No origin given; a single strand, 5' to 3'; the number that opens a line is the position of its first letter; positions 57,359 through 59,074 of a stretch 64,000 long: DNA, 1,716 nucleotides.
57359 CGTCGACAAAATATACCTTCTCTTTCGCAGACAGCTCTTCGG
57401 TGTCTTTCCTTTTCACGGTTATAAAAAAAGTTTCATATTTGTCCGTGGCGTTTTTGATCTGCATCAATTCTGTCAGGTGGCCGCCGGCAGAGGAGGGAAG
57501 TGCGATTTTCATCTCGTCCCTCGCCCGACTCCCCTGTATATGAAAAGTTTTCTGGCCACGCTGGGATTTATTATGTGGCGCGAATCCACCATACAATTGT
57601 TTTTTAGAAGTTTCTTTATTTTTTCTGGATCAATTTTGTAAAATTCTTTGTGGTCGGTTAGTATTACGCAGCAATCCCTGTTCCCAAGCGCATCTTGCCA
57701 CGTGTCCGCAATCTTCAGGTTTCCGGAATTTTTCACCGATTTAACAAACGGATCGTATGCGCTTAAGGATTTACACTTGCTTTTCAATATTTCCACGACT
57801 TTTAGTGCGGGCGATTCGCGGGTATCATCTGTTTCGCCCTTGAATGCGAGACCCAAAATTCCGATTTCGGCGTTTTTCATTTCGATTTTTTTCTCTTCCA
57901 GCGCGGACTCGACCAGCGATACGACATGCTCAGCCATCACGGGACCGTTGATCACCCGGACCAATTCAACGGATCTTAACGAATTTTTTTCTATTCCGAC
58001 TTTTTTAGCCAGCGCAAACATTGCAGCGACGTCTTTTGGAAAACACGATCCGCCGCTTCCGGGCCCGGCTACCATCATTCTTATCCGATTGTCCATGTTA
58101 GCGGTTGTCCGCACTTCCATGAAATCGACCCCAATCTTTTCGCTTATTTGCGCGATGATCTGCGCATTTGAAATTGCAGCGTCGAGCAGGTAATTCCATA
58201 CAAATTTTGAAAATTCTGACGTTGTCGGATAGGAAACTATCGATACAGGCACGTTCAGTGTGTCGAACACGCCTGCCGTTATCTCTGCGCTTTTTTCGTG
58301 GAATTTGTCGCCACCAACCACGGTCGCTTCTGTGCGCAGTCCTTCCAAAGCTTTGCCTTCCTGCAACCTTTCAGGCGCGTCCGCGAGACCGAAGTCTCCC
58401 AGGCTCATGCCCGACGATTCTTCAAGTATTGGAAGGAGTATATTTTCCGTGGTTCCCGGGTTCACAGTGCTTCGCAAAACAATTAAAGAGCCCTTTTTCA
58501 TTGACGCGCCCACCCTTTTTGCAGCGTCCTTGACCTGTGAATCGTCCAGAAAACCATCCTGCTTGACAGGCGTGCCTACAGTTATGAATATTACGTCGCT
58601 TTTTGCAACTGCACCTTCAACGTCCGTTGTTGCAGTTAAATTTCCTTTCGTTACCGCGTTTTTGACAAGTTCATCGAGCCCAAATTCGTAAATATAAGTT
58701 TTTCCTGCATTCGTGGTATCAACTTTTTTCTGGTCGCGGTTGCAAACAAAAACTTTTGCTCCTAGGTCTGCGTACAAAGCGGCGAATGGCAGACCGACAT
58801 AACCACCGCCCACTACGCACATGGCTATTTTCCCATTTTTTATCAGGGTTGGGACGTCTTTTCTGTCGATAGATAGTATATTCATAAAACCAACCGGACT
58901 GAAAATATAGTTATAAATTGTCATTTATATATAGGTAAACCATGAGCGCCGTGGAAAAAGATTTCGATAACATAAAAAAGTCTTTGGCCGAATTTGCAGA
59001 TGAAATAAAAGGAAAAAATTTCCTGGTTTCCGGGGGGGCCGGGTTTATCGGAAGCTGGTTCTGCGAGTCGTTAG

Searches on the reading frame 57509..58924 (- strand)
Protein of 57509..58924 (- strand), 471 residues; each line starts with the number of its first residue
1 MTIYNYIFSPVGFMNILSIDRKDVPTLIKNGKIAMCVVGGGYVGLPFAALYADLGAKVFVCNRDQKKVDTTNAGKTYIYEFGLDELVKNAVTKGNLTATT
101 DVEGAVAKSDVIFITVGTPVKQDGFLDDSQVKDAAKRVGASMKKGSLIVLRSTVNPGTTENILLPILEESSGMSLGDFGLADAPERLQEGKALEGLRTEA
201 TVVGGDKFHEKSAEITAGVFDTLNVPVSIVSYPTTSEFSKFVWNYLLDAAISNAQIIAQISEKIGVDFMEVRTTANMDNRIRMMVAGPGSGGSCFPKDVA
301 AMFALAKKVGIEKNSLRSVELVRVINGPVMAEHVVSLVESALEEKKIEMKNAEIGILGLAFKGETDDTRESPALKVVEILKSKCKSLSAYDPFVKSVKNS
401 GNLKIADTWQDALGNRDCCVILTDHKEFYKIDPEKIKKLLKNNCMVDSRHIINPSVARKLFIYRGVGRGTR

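Call 8: search_protein_families(library=ncbifam, proteins=[window:57509-58924:-], max_evalue=0.00001)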
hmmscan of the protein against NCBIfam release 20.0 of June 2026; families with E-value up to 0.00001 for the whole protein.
window:57509-58924:- (471 aa): 6 families
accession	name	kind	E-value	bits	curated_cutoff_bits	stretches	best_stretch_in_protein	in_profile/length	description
TIGR03026.1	NDP-sugDHase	subfamily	3.3e-108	362.1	189.8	1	35-449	3-412/413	nucleotide sugar dehydrogenase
NF047673.2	TeichurnBiosyTuaD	equivalog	2.2e-78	264.4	700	1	35-468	4-431/439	UDP-glucose 6-dehydrogenase TuaD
NF040825.1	UDPMaNacDH_Arch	equivalog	4.3e-78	263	750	1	35-469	3-416/418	UDP-N-acetyl-D-mannosamine dehydrogenase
NF041297.1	UDPGDh_AglM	equivalog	5.8e-77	259.4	670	1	35-455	3-420/429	UDP-glucose 6-dehydrogenase AglM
NF008286.0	PRK11064.1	equivalog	3.9e-55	187.1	459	1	35-440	6-411/420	UDP-N-acetyl-D-mannosamine dehydrogenase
NF011729.0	PRK15182.1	equivalog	2.8e-23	82.4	592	1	33-446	7-409/425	Vi polysaccharide biosynthesis UDP-N-acetylglucosamine C-6 dehydrogenase TviB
